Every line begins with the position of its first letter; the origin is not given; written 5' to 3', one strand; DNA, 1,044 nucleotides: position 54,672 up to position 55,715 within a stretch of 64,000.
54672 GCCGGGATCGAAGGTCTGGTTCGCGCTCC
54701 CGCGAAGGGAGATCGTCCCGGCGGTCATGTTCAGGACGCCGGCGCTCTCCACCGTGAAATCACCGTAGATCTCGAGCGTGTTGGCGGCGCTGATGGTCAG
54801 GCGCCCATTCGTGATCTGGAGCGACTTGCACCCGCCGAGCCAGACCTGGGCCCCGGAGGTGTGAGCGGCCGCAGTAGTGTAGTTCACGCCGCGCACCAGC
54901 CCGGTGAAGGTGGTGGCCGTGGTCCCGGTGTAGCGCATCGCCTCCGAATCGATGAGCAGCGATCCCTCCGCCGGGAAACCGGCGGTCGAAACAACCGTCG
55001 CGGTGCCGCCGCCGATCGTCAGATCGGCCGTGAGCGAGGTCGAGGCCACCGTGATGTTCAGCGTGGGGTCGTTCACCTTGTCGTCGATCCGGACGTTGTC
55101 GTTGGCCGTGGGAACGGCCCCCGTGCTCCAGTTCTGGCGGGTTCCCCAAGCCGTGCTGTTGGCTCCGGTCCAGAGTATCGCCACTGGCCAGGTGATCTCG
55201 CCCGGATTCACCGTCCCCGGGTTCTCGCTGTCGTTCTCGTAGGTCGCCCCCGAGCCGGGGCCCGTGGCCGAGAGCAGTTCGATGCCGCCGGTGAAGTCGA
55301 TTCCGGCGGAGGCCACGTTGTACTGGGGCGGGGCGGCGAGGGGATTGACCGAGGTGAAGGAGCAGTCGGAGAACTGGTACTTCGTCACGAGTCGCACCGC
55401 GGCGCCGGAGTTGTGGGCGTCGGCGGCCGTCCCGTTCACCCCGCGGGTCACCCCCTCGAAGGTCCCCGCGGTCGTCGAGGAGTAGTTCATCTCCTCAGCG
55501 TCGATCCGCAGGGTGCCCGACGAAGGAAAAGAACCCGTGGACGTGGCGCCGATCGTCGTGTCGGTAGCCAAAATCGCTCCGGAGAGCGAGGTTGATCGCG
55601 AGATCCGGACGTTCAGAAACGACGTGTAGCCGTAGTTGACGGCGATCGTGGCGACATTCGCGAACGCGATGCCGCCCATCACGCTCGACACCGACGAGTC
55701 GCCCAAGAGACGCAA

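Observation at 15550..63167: Duplicated two-gene module: giant protein followed by a tightly coupled PQQ-propeller/FN3/beta-helix/TSP3/C-tail partner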

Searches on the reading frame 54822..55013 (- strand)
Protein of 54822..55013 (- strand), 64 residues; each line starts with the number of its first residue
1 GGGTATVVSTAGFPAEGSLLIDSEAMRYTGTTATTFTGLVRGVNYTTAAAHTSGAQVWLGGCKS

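Call 122: search_solved_structures(query=window:54822-55013:-, max_evalue=5)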
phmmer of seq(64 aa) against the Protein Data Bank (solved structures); distinct sequences matched with E-value up to 5: 4.
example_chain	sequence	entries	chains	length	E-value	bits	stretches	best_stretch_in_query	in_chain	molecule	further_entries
1mio_B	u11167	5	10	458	0.82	13.5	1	9-47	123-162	NITROGENASE MOLYBDENUM IRON PROTEIN (BETA CHAIN) | Nitrogenase molybdenum-iron protein beta chain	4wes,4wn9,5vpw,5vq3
1gr3_A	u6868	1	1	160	0.94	13.3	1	9-62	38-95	COLLAGEN X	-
8zhs_A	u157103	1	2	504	1.4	12.8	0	8-47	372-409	Maltose/maltodextrin-binding periplasmic protein,N-terminal Bte1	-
8rk3_o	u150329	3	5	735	2.9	11.7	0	20-59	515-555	Tip attachment protein J domain-containing protein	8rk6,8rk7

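Call 123: search_protein_families(library=phrogs, proteins=[window:54822-55013:-], max_evalue=0.1)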
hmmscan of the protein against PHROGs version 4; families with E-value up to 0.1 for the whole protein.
seq(64 aa): 10 families
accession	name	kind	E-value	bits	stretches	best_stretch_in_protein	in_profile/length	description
phrog_2885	-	tail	6.4e-09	33.7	1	5-48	86-130/4179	baseplate wedge subunit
phrog_22827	-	unknown function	5e-08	33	1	5-46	280-321/613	-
phrog_1101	-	tail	8e-07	28.3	1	19-59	589-630/1405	tail protein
phrog_708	-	tail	8.3e-07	28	1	6-46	954-994/1383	baseplate wedge subunit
phrog_4406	-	head and packaging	1.1e-06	26.6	1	6-55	2937-2986/3231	virion structural protein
phrog_7578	-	unknown function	0.0026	17.8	1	23-57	58-97/300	-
phrog_9851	-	tail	0.0031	16.3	1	3-57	813-867/1092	tail fiber protein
phrog_11439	-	tail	0.0086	15.3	1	10-56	225-271/775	tail fiber protein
phrog_358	-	unknown function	0.046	11.9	1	16-57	1722-1761/2056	-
phrog_9689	-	head and packaging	0.083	13.7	1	4-42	119-158/176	virion structural protein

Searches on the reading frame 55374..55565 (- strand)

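Call 66: search_protein_families(library=pfam, proteins=[window:55374-55565:-], max_evalue=0.01)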
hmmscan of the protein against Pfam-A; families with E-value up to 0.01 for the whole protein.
seq(64 aa): 0 families

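Call 123: search_protein_families(library=phrogs, proteins=[window:55374-55565:-], max_evalue=0.1)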
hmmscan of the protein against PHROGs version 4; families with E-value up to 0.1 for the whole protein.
seq(64 aa): 11 families
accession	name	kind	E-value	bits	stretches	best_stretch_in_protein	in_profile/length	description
phrog_4406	-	head and packaging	6.4e-09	34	1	1-61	2932-2992/3231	virion structural protein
phrog_2885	-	tail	3.7e-08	31.1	1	1-48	82-130/4179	baseplate wedge subunit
phrog_11439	-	tail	4.2e-07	29.6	1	5-64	220-279/775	tail fiber protein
phrog_708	-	tail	2.2e-06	26.5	1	2-44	950-992/1383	baseplate wedge subunit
phrog_1101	-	tail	0.00011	21.2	1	5-60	580-631/1405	tail protein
phrog_22827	-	unknown function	0.0002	21.1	1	2-44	277-319/613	-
phrog_12150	-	unknown function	0.0019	18.2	1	3-61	24-88/477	-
phrog_7578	-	unknown function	0.0049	16.9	1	21-59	56-99/300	-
phrog_9851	-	tail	0.012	14.4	1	1-62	811-872/1092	tail fiber protein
phrog_358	-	unknown function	0.012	13.9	1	3-58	1702-1762/2056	-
phrog_23837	-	head and packaging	0.032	14.1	1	23-57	55-88/507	virion structural protein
